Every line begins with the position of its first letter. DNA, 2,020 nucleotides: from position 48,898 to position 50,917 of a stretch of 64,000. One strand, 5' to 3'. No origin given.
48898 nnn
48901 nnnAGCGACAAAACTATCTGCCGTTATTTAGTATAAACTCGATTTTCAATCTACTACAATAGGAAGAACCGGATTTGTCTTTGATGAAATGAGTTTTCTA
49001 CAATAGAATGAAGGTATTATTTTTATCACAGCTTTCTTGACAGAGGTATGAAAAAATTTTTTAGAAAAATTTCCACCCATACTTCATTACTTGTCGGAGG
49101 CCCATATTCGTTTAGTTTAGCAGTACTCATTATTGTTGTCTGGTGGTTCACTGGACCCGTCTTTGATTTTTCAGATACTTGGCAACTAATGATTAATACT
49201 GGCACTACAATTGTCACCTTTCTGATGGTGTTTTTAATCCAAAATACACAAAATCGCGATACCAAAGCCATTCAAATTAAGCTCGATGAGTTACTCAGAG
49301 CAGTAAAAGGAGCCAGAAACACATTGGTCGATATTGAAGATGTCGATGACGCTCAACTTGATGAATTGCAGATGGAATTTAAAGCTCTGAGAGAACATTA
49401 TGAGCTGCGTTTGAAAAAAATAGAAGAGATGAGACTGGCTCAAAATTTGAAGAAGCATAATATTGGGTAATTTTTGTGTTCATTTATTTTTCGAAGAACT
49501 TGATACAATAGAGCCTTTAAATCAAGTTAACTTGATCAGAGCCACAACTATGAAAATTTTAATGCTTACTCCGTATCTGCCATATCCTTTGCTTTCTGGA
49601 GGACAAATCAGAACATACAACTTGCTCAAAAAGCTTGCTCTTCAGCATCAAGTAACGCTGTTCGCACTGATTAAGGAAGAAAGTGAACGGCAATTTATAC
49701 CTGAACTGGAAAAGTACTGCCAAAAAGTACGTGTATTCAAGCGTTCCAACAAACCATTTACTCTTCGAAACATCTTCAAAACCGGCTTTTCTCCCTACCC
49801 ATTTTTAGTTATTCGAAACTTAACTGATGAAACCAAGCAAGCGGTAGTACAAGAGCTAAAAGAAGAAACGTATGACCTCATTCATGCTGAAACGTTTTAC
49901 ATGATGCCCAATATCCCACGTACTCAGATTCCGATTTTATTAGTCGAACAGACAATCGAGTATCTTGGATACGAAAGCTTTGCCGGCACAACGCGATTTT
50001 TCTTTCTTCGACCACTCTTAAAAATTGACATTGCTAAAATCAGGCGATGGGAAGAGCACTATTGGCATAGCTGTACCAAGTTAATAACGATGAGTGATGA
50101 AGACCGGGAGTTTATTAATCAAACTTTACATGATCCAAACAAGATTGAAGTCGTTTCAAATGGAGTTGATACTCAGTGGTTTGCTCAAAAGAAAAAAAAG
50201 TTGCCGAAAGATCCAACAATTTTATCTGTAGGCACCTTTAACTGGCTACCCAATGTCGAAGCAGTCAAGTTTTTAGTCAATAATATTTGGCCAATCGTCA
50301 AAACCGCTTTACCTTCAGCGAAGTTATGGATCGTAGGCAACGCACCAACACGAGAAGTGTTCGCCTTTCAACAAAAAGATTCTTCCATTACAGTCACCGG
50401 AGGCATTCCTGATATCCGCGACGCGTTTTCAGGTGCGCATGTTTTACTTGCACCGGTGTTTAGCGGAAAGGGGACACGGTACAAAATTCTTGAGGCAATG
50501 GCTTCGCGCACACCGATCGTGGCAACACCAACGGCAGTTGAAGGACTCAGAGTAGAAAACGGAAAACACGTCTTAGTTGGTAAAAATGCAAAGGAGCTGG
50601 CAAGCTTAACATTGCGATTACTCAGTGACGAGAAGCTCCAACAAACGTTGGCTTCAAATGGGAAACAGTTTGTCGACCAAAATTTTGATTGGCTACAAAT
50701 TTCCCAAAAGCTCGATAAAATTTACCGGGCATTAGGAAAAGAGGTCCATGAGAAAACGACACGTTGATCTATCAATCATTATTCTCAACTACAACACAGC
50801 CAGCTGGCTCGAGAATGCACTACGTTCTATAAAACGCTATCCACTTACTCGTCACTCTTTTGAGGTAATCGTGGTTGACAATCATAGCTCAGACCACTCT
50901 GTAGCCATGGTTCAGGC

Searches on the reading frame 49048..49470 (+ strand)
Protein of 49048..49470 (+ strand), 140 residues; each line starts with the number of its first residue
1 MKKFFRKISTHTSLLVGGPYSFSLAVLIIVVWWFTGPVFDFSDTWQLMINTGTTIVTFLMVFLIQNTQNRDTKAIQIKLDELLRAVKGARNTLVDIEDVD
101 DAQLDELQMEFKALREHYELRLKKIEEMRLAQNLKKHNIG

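Call 3: search_protein_families(library=pfam, proteins=[window:49048-49470:+], max_evalue=0.01)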
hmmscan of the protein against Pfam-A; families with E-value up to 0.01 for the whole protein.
window:49048-49470:+ (140 aa): 2 families
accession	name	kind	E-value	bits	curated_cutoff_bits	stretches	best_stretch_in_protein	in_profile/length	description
PF04120.17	Iron_permease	-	8.5e-49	165.1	25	1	5-120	1-116/128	Low affinity iron permease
PF17555.7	TssN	-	0.0059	16.5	30.3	1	2-128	81-203/274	Type VI secretion system, TssN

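Call 4: search_protein_families(library=ncbifam, proteins=[window:49048-49470:+], max_evalue=0.01)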
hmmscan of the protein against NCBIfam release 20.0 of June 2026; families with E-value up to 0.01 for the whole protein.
window:49048-49470:+ (140 aa): 1 family
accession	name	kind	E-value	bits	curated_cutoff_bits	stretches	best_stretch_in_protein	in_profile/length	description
NF047534.1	lipo_BTA121_dup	subfamily_domain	0.0033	17.7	45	1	80-125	56-102/134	BTA121 domain-containing protein surface lipoprotein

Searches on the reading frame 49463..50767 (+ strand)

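Call 3: search_protein_families(library=pfam, proteins=[window:49463-50767:+], max_evalue=0.01)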
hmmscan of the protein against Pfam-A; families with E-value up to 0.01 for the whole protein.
window:49463-50767:+ (434 aa): 4 families
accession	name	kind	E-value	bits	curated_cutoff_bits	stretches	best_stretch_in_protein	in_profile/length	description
PF13692.12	Glyco_trans_1_4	-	1.1e-22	81.2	27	1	251-389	2-142/142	Glycosyl transferases group 1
PF13439.12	Glyco_transf_4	-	1.4e-12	48.4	28.5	1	46-238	3-169/170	Glycosyltransferase Family 4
PF00534.26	Glycos_transf_1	-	5.9e-12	45.9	26.4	1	242-402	6-171/172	Glycosyl transferases group 1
PF13524.12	Glyco_trans_1_2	-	5.5e-06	26.8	25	1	284-416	13-141/144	Glycosyl transferase-like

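Call 4: search_protein_families(library=ncbifam, proteins=[window:49463-50767:+], max_evalue=0.01)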
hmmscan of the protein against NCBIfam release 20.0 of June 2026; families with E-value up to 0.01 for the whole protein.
window:49463-50767:+ (434 aa): 19 families
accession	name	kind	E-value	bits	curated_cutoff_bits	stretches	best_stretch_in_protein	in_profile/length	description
TIGR03087.1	stp1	hypoth_equivalog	2.3e-60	204.8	316.65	1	32-421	1-394/397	TIGR03087 family PEP-CTERM/XrtA system glycosyltransferase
TIGR03088.1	stp2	hypoth_equivalog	2.3e-13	50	409.05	1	205-423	138-372/374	TIGR03088 family PEP-CTERM/XrtA system glycosyltransferase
NF041010.1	glycosy_Agl16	equivalog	1.5e-11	43.8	575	2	199-254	129-183/352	glycosylation protein Agl16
TIGR03999.1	thiol_BshA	equivalog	8.7e-11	41.4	273.7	1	210-424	151-373/375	N-acetyl-alpha-D-glucosaminyl L-malate synthase BshA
NF049987.1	DaglGlyslTfaseDgs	equivalog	2.2e-10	40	500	1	318-423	225-326/332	processive diacylglycerol alpha-glucosyltransferase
TIGR04063.1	stp3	hypoth_equivalog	3.3e-09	36.1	442.05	1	195-424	149-395/397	TIGR04063 family PEP-CTERM/XrtA system glycosyltransferase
TIGR02149.1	glgA_Coryne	subfamily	2.1e-08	33.7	302.4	1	317-423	276-389/391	glycogen synthase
NF041876.1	EPS_EpsE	equivalog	3.4e-08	33.1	400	1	219-411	177-383/389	exopolysaccharide biosynthesis GT4 family glycosyltransferase EpsE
TIGR03449.1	mycothiol_MshA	equivalog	5.4e-08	32.1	462.5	1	321-423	300-402/406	D-inositol-3-phosphate glycosyltransferase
NF053513.1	Gtran_IagA_BgsA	equivalog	7.9e-08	31.7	460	1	318-423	229-330/333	LTA glycolipid anchor biosynthesis glycosyltransferase, IagA/BgsA family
NF038229.1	Glyco4_Geo_Pelo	equivalog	6.1e-07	28.8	400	1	208-424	114-336/338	GPMC system family 4 glycosyltransferase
NF047684.1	TeichurnBiosyTuaC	equivalog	2.1e-06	26.9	550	1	286-424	248-389/391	teichuronic acid biosynthesis protein TuaC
TIGR04157.1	glyco_rSAM_CFB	subfamily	3e-06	26.5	400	1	190-421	156-406/406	TIGR04157 family glycosyltransferase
TIGR04047.1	MSMEG_0565_glyc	hypoth_equivalog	1.2e-05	24.6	259.85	0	305-422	255-372/373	MSMEG_0565 family glycosyltransferase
NF050056.1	ProtGlycPglH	equivalog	1.3e-05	24.4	600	1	201-420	135-349/354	GalNAc-alpha-(1->4)-GalNAc-alpha-(1->3)-diNAcBac-PP-undecaprenol alpha-1,4-N-acetyl-D-galactosaminyltransferase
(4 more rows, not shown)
